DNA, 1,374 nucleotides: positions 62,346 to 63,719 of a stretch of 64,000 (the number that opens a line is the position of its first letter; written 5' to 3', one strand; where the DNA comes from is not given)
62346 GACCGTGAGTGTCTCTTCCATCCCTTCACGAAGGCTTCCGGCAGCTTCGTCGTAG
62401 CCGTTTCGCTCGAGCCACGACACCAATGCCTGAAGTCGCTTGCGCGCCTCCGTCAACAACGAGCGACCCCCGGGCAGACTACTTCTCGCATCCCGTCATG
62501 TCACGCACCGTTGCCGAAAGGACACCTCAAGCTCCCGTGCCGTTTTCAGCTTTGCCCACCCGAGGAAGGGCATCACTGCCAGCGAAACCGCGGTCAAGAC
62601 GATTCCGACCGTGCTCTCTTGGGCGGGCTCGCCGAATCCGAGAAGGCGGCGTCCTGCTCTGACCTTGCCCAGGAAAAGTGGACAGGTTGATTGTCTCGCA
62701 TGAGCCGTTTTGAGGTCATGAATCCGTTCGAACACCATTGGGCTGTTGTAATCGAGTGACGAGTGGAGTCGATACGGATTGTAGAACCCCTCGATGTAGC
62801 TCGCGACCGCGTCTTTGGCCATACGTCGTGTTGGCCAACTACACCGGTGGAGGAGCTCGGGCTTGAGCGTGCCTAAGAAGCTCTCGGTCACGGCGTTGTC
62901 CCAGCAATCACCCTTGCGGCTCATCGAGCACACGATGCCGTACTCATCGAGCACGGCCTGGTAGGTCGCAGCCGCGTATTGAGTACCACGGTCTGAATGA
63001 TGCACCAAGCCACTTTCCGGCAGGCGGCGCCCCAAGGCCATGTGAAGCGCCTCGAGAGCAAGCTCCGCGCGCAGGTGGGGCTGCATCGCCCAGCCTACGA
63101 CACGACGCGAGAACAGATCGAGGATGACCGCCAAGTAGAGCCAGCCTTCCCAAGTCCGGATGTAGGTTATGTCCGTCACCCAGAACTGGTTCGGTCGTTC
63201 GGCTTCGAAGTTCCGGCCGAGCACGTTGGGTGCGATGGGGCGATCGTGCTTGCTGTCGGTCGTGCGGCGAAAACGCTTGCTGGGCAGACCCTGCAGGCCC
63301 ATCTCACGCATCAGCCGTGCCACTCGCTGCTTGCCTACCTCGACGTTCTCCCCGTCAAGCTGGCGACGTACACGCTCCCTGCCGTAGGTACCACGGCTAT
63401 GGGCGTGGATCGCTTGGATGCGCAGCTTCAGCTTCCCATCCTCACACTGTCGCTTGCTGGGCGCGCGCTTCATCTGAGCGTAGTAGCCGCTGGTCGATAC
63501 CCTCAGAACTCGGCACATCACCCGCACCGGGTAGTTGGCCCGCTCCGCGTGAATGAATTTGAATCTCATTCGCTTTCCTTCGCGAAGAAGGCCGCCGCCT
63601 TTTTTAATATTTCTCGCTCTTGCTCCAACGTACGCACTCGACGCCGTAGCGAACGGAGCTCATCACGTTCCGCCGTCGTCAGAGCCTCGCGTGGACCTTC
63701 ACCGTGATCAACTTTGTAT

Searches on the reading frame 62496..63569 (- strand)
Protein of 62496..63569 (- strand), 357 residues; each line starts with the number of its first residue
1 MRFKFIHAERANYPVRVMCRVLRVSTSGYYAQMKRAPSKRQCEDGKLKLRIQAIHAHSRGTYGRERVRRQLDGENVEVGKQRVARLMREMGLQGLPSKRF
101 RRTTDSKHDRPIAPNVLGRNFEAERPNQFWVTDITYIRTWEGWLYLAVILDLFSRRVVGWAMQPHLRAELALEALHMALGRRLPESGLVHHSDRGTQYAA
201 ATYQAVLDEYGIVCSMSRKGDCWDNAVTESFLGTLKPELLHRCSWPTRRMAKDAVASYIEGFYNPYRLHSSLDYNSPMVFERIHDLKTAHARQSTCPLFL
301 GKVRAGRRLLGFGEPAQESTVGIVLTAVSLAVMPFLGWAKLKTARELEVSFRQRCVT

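Call 78: search_protein_families(library=pfam, proteins=[window:62496-63569:-], max_evalue=0.00001)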
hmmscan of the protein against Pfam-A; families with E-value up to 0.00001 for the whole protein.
window:62496-63569:- (357 aa): 4 families
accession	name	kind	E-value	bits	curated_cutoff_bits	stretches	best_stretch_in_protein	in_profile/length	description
PF00665.32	rve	-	1.8e-27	96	32.6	1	124-222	2-102/102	Integrase core domain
PF13276.12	HTH_21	-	4.8e-15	56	28.1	1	46-99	5-59/60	HTH-like domain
PF13683.12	rve_3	-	6.9e-11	42.2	26.5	1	211-277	2-67/67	Integrase core domain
PF13333.12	rve_2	-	3.4e-08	33.9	22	1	229-281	1-52/56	Integrase core domain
